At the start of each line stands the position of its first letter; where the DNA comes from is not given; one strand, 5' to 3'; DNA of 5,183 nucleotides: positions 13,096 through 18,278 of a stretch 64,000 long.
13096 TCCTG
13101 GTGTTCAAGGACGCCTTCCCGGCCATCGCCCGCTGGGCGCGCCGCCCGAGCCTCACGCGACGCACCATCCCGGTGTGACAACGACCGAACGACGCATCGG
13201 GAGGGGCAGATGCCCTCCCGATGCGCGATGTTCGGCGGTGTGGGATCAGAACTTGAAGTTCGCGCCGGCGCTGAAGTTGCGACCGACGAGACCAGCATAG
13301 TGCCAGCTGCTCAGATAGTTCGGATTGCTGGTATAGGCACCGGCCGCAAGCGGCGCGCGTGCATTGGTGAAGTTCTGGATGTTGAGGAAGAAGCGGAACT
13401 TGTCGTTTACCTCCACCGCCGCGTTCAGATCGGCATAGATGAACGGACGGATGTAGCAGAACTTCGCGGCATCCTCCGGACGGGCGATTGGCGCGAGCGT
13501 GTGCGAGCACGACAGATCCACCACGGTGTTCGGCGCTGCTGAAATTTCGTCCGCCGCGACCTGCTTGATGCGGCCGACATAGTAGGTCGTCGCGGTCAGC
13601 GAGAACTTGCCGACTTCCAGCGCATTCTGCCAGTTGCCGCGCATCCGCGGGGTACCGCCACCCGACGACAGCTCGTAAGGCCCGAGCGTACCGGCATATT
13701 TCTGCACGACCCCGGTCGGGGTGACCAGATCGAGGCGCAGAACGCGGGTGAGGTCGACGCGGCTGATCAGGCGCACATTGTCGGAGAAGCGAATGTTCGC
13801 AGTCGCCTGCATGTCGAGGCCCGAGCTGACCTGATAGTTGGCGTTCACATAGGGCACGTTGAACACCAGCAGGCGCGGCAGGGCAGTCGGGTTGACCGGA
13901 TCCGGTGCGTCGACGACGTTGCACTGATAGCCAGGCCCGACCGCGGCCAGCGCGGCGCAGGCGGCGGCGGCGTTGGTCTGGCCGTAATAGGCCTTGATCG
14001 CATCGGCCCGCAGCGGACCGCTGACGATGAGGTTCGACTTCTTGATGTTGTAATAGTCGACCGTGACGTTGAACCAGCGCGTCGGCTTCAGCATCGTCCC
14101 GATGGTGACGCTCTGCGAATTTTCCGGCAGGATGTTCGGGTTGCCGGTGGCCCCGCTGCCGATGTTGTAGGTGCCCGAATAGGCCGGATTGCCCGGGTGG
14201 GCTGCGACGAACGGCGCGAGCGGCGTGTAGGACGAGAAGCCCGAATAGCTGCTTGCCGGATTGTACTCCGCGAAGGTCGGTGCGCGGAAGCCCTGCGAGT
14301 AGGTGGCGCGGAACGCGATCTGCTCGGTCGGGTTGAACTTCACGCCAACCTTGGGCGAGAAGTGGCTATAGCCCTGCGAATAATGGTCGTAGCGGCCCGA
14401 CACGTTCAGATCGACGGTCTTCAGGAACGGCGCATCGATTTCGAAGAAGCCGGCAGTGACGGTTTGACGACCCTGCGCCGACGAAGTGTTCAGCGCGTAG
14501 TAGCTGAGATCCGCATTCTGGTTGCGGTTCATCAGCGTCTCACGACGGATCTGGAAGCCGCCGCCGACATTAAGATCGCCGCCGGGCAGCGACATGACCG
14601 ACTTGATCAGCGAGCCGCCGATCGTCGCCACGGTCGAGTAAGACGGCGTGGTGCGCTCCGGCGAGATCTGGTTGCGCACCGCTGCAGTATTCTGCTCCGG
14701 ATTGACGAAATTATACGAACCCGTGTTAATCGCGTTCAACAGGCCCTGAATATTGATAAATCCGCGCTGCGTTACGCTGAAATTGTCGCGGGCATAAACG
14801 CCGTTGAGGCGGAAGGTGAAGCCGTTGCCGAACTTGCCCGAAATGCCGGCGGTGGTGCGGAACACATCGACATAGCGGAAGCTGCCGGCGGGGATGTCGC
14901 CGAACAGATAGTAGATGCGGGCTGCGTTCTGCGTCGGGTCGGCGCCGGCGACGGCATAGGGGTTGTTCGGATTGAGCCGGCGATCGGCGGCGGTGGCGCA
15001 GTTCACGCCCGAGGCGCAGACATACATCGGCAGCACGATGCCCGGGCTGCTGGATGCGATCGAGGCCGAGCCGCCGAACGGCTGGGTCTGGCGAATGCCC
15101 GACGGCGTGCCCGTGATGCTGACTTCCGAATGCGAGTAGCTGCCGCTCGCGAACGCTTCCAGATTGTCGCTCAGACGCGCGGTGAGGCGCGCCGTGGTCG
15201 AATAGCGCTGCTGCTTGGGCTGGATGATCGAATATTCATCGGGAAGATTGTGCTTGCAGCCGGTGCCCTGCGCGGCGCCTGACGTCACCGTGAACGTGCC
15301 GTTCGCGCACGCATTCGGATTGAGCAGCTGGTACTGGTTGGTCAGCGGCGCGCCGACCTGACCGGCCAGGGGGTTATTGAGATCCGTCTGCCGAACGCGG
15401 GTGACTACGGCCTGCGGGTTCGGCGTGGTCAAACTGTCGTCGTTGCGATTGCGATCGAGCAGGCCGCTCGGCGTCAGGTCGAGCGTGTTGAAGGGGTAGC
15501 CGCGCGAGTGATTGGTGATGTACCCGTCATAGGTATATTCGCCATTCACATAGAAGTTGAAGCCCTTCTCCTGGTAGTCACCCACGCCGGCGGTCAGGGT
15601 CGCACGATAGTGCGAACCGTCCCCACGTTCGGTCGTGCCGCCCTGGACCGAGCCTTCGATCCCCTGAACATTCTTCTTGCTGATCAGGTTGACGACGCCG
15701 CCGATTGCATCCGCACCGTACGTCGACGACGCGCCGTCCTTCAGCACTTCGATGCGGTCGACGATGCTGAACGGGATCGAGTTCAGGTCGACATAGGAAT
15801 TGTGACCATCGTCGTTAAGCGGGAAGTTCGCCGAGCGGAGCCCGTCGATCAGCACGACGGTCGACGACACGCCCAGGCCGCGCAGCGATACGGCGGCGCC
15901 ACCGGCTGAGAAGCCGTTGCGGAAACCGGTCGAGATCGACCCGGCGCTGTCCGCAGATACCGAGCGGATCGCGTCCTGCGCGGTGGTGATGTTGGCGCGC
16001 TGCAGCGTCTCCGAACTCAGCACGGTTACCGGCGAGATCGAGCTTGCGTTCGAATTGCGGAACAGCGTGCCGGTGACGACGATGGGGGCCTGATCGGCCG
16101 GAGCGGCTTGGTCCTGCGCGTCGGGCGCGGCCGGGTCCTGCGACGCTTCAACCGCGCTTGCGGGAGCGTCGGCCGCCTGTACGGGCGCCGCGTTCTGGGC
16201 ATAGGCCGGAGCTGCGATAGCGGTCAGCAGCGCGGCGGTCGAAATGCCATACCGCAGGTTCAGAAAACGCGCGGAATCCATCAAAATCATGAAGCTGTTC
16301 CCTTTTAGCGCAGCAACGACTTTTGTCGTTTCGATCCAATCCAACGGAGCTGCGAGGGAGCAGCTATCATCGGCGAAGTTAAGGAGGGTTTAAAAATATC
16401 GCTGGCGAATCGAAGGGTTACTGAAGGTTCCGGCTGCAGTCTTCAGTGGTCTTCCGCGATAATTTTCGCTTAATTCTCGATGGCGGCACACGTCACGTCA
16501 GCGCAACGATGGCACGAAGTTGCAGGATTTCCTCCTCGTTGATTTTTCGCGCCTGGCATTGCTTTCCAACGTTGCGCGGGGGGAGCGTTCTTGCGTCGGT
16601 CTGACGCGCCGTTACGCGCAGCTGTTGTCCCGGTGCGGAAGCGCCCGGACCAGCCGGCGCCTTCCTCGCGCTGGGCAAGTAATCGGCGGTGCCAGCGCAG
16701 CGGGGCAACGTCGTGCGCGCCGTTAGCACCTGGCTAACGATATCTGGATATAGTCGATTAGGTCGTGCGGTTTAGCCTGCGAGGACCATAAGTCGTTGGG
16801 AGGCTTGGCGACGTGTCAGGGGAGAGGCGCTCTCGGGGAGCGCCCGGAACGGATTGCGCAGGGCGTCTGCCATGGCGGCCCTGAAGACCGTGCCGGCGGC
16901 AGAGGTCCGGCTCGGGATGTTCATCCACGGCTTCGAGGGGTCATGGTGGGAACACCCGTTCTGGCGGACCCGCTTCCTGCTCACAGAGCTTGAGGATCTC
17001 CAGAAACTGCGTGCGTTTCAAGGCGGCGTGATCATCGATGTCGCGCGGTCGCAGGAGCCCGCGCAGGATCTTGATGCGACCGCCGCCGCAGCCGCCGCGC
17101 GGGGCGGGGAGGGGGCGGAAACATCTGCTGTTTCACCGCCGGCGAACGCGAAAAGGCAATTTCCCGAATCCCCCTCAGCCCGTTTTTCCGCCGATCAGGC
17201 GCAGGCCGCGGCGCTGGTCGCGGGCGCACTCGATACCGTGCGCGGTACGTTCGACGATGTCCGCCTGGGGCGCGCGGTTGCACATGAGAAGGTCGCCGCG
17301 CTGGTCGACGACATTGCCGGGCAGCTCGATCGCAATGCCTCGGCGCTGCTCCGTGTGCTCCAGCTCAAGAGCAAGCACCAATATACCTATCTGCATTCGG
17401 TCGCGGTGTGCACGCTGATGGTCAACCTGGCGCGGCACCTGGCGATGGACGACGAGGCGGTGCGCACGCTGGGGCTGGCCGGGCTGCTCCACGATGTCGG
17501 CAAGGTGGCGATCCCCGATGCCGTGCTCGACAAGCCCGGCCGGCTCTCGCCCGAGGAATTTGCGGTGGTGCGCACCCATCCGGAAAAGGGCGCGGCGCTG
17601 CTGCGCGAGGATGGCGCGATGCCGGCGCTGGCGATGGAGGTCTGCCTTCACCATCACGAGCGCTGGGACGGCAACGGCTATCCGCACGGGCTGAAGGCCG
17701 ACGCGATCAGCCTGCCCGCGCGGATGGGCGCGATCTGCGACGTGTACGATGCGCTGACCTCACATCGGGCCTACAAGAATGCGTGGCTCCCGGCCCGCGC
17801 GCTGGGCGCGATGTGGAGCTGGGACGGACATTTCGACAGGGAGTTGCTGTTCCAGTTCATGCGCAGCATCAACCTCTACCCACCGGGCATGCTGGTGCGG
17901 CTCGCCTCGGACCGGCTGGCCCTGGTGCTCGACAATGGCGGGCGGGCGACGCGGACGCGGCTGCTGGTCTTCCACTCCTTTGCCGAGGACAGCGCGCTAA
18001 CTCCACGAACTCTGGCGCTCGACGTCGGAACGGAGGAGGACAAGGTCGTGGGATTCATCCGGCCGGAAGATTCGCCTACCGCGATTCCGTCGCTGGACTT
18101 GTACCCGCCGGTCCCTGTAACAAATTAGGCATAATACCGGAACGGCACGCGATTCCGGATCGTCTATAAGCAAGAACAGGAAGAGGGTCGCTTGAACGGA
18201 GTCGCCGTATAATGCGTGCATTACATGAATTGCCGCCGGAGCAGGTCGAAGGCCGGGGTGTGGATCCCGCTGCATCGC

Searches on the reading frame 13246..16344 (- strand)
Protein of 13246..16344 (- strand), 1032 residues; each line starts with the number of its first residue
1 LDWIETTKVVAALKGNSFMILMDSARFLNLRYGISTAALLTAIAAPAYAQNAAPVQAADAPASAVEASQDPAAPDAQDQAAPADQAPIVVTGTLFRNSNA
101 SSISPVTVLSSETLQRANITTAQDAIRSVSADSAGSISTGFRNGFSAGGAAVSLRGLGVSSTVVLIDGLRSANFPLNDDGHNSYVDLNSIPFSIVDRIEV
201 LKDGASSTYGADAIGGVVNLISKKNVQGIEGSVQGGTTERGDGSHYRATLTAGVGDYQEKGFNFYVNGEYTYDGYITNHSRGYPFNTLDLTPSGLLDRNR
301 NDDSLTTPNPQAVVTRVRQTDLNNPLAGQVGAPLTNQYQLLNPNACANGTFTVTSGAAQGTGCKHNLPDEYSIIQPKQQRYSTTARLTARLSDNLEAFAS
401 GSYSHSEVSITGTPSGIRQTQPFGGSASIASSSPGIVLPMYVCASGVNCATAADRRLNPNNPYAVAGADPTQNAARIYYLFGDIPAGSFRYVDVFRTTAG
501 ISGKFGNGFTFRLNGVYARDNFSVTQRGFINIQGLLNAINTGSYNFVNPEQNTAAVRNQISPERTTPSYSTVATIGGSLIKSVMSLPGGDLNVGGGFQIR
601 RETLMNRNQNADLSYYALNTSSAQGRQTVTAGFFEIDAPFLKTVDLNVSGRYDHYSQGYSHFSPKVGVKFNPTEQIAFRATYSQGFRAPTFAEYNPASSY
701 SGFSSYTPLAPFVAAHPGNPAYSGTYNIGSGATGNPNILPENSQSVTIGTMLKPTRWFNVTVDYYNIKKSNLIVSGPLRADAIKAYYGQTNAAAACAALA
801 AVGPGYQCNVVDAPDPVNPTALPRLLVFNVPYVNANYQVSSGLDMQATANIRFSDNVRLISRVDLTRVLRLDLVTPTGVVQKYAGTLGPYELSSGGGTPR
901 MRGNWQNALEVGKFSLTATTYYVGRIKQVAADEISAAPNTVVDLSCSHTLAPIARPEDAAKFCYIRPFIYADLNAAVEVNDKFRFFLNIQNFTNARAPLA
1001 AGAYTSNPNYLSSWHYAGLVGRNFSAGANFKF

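Call 28: search_protein_families(library=ncbifam, proteins=[window:13246-16344:-], max_evalue=0.00001)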
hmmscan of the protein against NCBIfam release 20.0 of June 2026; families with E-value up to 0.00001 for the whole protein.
window:13246-16344:- (1032 aa): 21 families
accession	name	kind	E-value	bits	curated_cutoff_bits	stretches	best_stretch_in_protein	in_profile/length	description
TIGR01785.1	TonB-hemin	subfamily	1.8e-31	109.3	316.85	2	87-230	3-136/677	TonB-dependent heme/hemoglobin receptor family protein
TIGR01786.1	TonB-hemlactrns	subfamily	1e-26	93.6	323.75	2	592-853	350-569/719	TonB-dependent hemoglobin/transferrin/lactoferrin family receptor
NF010010.0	PRK13483.1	equivalog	2.9e-25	88.4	927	1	74-240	21-180/660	ligand-gated channel protein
TIGR01779.1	TonB-B12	equivalog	4.7e-22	78.3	599.7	1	76-270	21-196/614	TonB-dependent vitamin B12 receptor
NF010012.0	PRK13486.1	equivalog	7.2e-22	77.5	924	1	88-237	28-172/696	TonB-dependent receptor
NF007478.2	PRK10064.1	equivalog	1.2e-21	76.7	745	1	83-238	28-173/663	catecholate siderophore receptor CirA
NF007926.1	PRK10641.1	equivalog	2e-20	72.9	836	1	79-270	21-208/617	TonB-dependent vitamin B12 receptor BtuB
NF010038.0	PRK13513.1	equivalog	8.3e-17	61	942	1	76-240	26-182/659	ligand-gated channel protein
NF010048.1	PRK13524.1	subfamily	3.8e-16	58.7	493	1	64-235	19-188/744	FepA family TonB-dependent siderophore receptor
NF010011.0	PRK13484.1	equivalog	8.7e-16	57.3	1197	1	86-236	31-173/682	IreA family TonB-dependent siderophore receptor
NF050067.1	TonBEntbctnRecCfrA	equivalog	2.9e-15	55.6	1200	1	147-235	82-170/698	TonB-dependent ferric enterobactin receptor CfrA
NF010051.0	PRK13528.1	subfamily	3.5e-15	55.3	583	1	106-234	53-183/727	FepA family TonB-dependent siderophore receptor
TIGR01783.1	TonB-siderophor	subfamily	2.3e-13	49.6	223.5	1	106-284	6-166/649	TonB-dependent siderophore receptor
NF038079.1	TonB_sider_MxcH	equivalog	1.2e-10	40.1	925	1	59-254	87-267/792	TonB-dependent siderophore myxochelin receptor MxcH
NF049947.1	TonB_dep_PCPU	exception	1.2e-09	37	800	1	145-279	90-220/685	TonB-dependent receptor, PCPU motif-type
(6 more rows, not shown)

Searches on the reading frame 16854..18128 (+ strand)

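Call 28: search_protein_families(library=ncbifam, proteins=[window:16854-18128:+], max_evalue=0.00001)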
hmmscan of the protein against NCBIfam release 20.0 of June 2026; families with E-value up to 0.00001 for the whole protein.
window:16854-18128:+ (424 aa): 2 families
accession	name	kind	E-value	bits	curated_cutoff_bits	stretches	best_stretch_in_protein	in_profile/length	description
NF053512.1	nitric_RR_NosR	exception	6.1e-26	91.4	400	1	165-338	181-353/422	response regulator c-di-GMP phosphodiesterase, NosR family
TIGR00277.1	HDIG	domain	1.4e-09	37.7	27.6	1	175-268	2-83/84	HDIG domain-containing metalloprotein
